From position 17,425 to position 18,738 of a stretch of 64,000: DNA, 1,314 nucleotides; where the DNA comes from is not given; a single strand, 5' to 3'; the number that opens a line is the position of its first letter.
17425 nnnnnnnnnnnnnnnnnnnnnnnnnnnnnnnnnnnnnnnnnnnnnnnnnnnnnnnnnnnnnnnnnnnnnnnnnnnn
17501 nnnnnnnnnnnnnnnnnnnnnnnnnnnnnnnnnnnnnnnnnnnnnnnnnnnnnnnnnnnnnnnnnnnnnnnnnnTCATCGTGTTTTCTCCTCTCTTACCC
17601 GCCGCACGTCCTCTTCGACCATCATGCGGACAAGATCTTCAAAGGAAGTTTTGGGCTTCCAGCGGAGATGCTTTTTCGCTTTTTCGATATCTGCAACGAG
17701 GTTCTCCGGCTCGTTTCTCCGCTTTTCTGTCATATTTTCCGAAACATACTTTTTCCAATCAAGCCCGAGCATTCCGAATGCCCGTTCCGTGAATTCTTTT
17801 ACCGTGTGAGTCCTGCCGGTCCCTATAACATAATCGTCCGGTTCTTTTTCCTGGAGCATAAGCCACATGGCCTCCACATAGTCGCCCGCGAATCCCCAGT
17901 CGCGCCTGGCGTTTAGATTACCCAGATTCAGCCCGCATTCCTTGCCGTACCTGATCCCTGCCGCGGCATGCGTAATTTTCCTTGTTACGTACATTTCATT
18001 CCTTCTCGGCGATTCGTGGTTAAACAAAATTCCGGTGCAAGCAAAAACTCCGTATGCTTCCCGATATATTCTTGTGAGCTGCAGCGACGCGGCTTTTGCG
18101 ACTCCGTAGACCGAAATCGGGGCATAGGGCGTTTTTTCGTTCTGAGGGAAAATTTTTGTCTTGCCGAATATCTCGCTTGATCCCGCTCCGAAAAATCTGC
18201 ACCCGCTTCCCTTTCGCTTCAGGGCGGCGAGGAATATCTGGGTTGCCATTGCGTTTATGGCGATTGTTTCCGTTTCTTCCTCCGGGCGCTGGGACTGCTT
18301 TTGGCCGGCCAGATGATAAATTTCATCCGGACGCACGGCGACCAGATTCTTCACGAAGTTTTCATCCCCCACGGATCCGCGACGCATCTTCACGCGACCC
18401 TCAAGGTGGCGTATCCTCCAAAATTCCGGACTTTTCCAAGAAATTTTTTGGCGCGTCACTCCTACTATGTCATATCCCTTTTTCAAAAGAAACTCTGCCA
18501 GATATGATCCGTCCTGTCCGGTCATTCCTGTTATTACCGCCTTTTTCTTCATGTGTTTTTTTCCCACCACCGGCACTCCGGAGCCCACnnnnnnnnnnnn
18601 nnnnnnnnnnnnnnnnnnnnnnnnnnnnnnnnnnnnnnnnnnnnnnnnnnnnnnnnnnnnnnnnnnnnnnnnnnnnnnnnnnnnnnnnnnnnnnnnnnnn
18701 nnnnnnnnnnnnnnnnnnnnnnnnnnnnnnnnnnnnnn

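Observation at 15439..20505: GDP-mannose-derived deoxysugar module consistent with a 3,6-dideoxyhexose (colitose-like) pathway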

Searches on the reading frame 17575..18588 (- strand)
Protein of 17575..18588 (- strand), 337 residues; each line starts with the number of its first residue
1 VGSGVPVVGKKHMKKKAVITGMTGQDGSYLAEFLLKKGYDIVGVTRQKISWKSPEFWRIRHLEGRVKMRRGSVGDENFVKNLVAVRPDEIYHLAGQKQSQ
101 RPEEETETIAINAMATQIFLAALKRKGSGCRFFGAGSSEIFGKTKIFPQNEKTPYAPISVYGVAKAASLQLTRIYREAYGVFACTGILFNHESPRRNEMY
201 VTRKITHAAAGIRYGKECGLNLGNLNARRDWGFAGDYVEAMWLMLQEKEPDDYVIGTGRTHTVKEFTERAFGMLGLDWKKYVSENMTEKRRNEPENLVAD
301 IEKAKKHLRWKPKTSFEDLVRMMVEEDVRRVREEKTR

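Call 4: search_protein_families(library=ncbifam, proteins=[window:17575-18588:-], max_evalue=0.00001)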
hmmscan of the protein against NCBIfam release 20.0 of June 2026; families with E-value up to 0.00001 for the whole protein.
window:17575-18588:- (337 aa): 9 families
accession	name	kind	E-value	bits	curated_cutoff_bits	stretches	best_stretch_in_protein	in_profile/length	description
TIGR01472.1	gmd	equivalog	5e-93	312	415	1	15-329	1-340/342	GDP-mannose 4,6-dehydratase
TIGR01181.1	dTDP_gluc_dehyt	equivalog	1.8e-23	83.1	365.1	1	17-325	2-309/321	dTDP-glucose 4,6-dehydratase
TIGR04180.1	EDH_00030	hypoth_equivalog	4.2e-18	65.4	475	1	18-314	2-296/297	NAD-dependent 4,6-dehydratase LegB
TIGR01179.1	galE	equivalog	1.7e-17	63.3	262.3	2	18-178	3-162/332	UDP-glucose 4-epimerase GalE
TIGR02622.1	CDP_4_6_dhtase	equivalog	1.1e-16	61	278.45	1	13-179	3-172/352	CDP-glucose 4,6-dehydratase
NF043036.1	ErythonDh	equivalog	1.7e-12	47.2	325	1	16-168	2-156/321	D-erythronate dehydrogenase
NF007490.0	PRK10084.1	subfamily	8.6e-09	34.8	649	1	150-325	156-332/361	dTDP-glucose 4,6-dehydratase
NF007582.0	PRK10217.1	equivalog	6.1e-08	32.1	698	1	15-258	2-254/355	dTDP-glucose 4,6-dehydratase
NF007956.0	PRK10675.1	subfamily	2.8e-06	26.7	394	0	17-170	3-158/338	UDP-glucose 4-epimerase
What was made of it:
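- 17575..18588 (-): Divergent short-form GMD paralog (likely start 18552, 325 aa). TIGR01472 at 312 bits, below the cut-off of 415 (call 4).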

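Call 5: search_protein_families(library=pfam, proteins=[window:17575-18588:-], max_evalue=0.00001)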
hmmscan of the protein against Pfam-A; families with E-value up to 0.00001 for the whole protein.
window:17575-18588:- (337 aa): 3 families
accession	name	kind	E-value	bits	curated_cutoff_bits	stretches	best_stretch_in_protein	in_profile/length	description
PF16363.11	GDP_Man_Dehyd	-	1.1e-97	327.9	27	1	19-323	2-332/332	GDP-mannose 4,6 dehydratase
PF01370.27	Epimerase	-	2.9e-54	184.4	20.9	1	18-256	2-240/240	NAD dependent epimerase/dehydratase family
PF04321.23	RmlD_sub_bind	-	3.8e-07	29.9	27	1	17-182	3-146/287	RmlD substrate binding domain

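Call 16: search_solved_structures(query=window:17575-18588:-, show_alignments=1, max_evalue=1e-15)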
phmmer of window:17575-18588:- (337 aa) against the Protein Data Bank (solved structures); distinct sequences matched with E-value up to 1e-15: 15.
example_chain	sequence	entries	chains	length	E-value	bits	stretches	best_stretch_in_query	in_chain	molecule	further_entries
1n7g_A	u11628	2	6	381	3.8e-87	295.7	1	14-335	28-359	GDP-D-mannose-4,6-dehydratase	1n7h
2z1m_A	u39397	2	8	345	2.9e-84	286.2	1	15-291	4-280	GDP-D-mannose dehydratase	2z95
1rpn_A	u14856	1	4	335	1.8e-79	270.4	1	13-333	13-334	GDP-mannose 4,6-dehydratase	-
1t2a_A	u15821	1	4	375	3.3e-77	263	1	11-332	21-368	GDP-mannose 4,6 dehydratase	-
6gpj_A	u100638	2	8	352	3.9e-76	259.5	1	13-332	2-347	GDP-mannose 4,6 dehydratase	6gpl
6gpk_A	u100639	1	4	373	6.1e-76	258.8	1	12-332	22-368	GDP-mannose 4,6 dehydratase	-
5in4_A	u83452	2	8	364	1e-75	258.1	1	16-332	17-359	GDP-mannose 4,6 dehydratase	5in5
6q94_B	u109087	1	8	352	1.4e-75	257.7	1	13-332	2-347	GDP-mannose 4,6 dehydratase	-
7kf3_A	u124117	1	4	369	7.4e-72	245.4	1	13-333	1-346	GDP-mannose 4,6-dehydratase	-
5uzh_A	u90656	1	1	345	1.2e-71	244.7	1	15-330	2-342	NafoA.00085.b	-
1db3_A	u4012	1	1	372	7.9e-70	238.8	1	15-278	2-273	GDP-MANNOSE 4,6-DEHYDRATASE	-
2pk3_A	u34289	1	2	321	6.7e-25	91.1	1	12-318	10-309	GDP-6-deoxy-D-lyxo-4-hexulose reductase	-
7us5_A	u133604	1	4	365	2.9e-24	89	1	3-256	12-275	GDP-D-GLYCERO-D-MANNO-HEPTOSE 4,6-DEHYDRATASE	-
4zrm_A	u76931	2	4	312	3.6e-19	72.3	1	17-325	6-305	UDP-glucose 4-epimerase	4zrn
2hun_A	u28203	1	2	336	1.5e-16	63.7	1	15-324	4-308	336aa long hypothetical dTDP-glucose 4,6-dehydratase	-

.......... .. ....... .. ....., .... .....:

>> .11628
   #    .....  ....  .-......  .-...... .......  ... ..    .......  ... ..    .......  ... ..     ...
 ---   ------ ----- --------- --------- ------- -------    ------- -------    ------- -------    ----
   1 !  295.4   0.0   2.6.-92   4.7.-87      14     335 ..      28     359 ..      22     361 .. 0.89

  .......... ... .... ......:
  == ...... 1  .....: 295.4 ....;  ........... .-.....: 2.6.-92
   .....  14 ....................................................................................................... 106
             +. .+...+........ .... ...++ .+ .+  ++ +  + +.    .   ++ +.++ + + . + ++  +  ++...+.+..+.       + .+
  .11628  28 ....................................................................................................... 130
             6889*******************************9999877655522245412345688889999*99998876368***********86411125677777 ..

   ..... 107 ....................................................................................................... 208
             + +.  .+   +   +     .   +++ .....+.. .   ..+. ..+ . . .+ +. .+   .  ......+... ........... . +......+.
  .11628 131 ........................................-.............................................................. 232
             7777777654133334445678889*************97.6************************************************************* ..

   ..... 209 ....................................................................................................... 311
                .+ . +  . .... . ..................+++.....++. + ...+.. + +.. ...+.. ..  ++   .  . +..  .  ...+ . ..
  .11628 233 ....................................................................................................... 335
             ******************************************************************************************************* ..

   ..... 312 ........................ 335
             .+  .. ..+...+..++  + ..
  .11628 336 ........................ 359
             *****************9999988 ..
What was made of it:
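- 17575..18588 (-): True GMDs score 240-296 bits against 91 bits for RMD (call 16).
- Tried and rejected: The same motif is almost identical in Arabidopsis GMD (call 16), so strong purifying selection explains it. It scores 240-296 bits to GMDs and 91 bits to RMD (call 16), so it is not.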

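Call 77: find_homologous_proteins(query=window:17575-18552:-, max_evalue=1e-40)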
Query window:17575-18552:- (325 aa): 7999 proteins with E <= 1e-40 among 8000 candidates; the best 120 are listed.
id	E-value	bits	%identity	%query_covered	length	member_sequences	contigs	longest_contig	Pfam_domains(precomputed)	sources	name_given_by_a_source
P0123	3.5e-218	741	100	100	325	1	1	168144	PF04321.24,PF16363.12,PF01370.28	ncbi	-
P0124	7.3e-116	405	-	-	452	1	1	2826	PF04321.24,PF16363.12,PF01370.28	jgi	-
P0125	8.3e-106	372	55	96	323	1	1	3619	PF04321.24,PF16363.12,PF01370.28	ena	-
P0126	4.3e-105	369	55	98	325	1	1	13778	PF04321.24,PF16363.12,PF02719.22,PF01370.28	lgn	-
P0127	1.8e-104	367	54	99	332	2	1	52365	PF16363.12,PF01370.28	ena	-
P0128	3.1e-104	367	54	98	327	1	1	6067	PF16363.12,PF02719.22,PF01370.28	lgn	-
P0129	2.3e-103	364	53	99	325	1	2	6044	PF04321.24,PF16363.12,PF01370.28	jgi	jgi:GDPmannose 4,6-dehydratase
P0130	2.3e-103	364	53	99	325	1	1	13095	PF04321.24,PF16363.12,PF01370.28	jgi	jgi:GDPmannose 4,6-dehydratase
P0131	3.1e-103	363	53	99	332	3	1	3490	PF04321.24,PF16363.12,PF01370.28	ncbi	-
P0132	3.2e-103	363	52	99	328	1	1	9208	PF04321.24,PF16363.12,PF01370.28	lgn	-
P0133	5.1e-103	363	55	97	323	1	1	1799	PF16363.12,PF01370.28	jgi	jgi:GDPmannose 4,6-dehydratase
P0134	6.6e-103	362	54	98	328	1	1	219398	PF16363.12,PF01370.28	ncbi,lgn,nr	ncbi:MAG: GDP-mannose 4,6-dehydratase [Candidatus Omnitrophica bacterium]|nr:GDP-mannose 4,6-dehydra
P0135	8.0e-103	362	53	99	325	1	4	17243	PF04321.24,PF16363.12,PF01370.28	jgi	jgi:GDPmannose 4,6-dehydratase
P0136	8.0e-103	362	53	99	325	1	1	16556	PF04321.24,PF16363.12,PF01370.28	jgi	jgi:GDPmannose 4,6-dehydratase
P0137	1.3e-102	361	53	99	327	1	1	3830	PF04321.24,PF16363.12,PF01370.28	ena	-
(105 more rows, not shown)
